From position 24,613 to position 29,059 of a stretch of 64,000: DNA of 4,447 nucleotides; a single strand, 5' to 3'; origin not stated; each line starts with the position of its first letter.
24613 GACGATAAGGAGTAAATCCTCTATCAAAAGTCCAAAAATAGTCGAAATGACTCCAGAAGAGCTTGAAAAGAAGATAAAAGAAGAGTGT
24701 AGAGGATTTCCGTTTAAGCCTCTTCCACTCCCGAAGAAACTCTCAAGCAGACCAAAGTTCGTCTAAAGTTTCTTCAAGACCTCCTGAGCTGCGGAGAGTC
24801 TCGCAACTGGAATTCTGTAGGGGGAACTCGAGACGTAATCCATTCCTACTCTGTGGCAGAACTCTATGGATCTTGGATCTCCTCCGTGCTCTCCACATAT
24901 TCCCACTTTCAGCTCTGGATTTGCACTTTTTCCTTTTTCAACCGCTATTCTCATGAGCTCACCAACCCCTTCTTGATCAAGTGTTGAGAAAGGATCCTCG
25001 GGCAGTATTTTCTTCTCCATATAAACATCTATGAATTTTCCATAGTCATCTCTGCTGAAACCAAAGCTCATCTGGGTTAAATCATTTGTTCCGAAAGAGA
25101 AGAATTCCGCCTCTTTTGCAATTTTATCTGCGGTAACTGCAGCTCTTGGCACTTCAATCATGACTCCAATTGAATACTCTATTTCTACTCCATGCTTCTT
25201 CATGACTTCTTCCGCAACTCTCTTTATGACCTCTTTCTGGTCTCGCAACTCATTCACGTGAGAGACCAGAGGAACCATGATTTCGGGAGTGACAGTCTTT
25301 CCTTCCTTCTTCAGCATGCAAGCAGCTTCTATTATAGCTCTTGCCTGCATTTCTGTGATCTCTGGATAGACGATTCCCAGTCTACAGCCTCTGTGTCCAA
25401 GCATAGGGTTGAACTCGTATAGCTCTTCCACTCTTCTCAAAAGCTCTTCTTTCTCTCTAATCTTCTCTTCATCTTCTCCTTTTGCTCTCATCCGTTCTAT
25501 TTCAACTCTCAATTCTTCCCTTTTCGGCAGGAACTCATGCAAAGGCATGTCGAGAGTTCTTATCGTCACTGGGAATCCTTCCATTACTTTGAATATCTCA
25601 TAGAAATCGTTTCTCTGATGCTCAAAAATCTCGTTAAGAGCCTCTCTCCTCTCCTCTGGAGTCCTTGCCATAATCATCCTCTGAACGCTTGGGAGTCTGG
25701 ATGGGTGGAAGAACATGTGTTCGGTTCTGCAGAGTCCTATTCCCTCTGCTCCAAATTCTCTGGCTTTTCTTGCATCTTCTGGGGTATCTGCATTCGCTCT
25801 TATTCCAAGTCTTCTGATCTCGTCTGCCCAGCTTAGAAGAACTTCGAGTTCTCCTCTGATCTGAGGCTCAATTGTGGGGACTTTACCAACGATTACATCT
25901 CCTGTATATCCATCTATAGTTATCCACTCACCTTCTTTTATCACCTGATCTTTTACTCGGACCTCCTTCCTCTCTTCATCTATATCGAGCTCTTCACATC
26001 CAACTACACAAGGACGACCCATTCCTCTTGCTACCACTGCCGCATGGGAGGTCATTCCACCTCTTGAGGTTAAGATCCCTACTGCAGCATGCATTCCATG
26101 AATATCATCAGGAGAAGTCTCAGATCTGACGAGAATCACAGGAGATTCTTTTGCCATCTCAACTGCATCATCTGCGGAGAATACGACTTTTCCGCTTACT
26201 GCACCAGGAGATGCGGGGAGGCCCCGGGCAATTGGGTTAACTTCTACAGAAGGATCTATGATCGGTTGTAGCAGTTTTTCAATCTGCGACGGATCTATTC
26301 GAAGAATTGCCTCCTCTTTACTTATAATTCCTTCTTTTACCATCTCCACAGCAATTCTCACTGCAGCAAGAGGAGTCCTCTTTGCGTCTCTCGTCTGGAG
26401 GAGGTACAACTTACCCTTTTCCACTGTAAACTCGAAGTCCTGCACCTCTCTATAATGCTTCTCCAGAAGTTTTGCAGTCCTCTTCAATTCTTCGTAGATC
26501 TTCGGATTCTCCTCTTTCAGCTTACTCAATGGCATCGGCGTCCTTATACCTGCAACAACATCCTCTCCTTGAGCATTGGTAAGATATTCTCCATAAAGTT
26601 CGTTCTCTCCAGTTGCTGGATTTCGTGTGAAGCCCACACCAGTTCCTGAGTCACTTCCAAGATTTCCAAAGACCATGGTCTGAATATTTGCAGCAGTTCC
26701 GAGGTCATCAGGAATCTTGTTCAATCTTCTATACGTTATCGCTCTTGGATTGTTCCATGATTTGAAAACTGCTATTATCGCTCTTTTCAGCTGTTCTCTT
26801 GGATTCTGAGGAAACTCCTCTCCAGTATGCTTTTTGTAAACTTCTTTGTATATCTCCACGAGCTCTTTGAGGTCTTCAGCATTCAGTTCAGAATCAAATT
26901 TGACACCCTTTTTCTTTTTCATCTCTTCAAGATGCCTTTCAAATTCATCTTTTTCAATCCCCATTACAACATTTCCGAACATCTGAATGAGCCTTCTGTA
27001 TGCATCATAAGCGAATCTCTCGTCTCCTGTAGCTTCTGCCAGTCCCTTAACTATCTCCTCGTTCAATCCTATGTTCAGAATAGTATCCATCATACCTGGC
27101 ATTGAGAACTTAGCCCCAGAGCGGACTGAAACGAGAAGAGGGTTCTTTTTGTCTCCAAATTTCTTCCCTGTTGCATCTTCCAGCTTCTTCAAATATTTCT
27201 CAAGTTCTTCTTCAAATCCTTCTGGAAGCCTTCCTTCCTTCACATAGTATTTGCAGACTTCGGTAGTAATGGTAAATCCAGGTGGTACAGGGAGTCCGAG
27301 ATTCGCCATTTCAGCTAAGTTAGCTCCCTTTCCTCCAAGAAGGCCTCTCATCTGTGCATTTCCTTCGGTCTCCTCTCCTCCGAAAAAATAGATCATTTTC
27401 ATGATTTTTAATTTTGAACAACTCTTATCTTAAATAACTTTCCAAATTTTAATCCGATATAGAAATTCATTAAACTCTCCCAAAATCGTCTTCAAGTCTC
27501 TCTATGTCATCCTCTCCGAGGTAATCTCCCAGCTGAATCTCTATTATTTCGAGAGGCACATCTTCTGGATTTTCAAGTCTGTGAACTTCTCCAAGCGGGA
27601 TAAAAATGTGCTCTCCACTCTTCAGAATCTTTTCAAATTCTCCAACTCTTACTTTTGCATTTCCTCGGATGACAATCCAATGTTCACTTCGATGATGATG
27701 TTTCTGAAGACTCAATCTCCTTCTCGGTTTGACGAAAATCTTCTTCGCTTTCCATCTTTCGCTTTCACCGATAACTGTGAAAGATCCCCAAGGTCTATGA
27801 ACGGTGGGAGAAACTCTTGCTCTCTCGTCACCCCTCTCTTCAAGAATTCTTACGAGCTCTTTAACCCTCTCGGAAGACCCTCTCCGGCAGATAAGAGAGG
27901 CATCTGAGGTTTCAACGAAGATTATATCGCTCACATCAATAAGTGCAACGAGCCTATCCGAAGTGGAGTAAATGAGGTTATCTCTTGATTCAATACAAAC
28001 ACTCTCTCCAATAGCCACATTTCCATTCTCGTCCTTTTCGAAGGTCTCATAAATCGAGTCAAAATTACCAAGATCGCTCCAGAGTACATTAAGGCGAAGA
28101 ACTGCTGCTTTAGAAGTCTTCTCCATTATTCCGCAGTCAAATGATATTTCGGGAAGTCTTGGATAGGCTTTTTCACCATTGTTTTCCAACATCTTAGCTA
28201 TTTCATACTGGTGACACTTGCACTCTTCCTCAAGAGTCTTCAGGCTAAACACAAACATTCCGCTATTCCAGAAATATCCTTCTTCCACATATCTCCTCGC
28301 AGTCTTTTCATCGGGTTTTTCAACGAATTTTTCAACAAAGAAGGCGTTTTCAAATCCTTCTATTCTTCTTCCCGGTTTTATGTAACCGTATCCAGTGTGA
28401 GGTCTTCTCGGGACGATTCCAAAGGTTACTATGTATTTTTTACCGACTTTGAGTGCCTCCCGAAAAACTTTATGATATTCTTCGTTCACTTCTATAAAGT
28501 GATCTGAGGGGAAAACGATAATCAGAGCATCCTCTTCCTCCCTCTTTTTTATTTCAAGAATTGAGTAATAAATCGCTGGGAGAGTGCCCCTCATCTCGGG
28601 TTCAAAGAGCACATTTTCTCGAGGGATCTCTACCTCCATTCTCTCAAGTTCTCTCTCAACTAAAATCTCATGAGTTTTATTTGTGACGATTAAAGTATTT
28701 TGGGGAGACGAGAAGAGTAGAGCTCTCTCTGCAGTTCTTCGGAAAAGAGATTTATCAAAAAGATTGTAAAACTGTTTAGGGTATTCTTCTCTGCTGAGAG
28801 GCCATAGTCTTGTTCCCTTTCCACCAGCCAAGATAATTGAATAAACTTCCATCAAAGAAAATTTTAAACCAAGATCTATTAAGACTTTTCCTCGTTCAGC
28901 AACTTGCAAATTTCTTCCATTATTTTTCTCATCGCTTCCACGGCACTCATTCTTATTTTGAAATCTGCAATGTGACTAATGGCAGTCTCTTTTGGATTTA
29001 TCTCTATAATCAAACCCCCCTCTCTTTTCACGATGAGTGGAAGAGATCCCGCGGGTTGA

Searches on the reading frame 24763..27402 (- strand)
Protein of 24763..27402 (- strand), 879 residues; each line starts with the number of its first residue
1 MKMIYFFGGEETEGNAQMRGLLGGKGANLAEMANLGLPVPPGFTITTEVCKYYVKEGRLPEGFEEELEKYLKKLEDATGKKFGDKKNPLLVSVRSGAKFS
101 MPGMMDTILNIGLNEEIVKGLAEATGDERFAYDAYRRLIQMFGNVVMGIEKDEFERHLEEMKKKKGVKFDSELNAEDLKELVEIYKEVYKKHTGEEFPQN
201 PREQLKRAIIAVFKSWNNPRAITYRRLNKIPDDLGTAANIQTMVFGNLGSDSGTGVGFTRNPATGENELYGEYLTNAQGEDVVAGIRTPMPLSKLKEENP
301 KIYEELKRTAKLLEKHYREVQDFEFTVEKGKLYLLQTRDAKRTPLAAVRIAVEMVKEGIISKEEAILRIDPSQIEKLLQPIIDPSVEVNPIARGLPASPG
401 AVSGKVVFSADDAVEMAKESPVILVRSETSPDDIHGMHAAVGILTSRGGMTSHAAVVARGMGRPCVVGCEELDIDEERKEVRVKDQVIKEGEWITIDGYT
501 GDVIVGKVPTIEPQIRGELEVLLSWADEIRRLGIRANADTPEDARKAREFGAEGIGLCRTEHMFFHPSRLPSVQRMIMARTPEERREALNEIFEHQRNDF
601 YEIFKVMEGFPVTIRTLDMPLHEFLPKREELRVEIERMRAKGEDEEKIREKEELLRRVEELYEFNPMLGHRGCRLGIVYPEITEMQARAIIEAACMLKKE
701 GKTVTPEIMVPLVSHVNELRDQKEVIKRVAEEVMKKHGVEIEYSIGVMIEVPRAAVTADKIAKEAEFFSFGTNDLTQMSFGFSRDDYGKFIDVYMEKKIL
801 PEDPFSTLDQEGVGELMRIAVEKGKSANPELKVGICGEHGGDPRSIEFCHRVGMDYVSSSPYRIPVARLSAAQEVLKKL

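Call 36: search_protein_families(library=pfam, proteins=[window:24763-27402:-], max_evalue=0.00001)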
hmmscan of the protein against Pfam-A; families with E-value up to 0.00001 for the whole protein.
window:24763-27402:- (879 aa): 3 families
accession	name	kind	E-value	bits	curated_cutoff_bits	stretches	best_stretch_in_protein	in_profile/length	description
PF02896.24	PEP-utilizers_C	-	3.2e-86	289.6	22.8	1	518-873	6-290/293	PEP-utilising enzyme, PEP-binding domain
PF01326.24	PPDK_N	-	6.6e-56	190.4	27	3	63-291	77-219/328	Pyruvate phosphate dikinase, AMP/ATP-binding domain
PF00391.29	PEP-utilizers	-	3.5e-27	94.3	23.1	1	420-501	3-72/72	PEP-utilising enzyme, mobile domain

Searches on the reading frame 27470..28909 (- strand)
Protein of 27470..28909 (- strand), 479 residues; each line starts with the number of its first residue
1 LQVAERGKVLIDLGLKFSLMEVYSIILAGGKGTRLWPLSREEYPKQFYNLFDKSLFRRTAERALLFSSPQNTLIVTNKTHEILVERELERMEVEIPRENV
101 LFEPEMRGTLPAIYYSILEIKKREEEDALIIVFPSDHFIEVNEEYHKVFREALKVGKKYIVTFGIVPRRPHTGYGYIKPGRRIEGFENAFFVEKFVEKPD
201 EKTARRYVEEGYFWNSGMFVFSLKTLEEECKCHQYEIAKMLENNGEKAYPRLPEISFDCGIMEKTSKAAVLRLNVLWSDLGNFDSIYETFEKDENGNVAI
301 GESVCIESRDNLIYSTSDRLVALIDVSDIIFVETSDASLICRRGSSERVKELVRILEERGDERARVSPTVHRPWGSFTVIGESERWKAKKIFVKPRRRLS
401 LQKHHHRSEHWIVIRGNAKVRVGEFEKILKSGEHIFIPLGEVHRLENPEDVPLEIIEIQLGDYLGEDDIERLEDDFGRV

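Call 36: search_protein_families(library=pfam, proteins=[window:27470-28909:-], max_evalue=0.00001)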
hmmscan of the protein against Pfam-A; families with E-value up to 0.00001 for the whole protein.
window:27470-28909:- (479 aa): 4 families
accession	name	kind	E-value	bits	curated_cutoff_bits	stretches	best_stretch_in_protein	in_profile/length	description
PF00483.29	NTP_transferase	-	7.9e-52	176.7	21.2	1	24-295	2-244/245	Nucleotidyl transferase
PF01050.24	MannoseP_isomer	-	1.7e-45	154.4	23.6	1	361-474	3-116/116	Mannose-6-phosphate isomerase C-terminal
PF22640.1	ManC_GMP_beta-helix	-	4e-12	46.3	27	1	301-355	1-54/55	MannoseP isomerase/GMP-like beta-helix domain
PF07883.17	Cupin_2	-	1.5e-09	37.9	27.2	1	402-458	13-69/70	Cupin domain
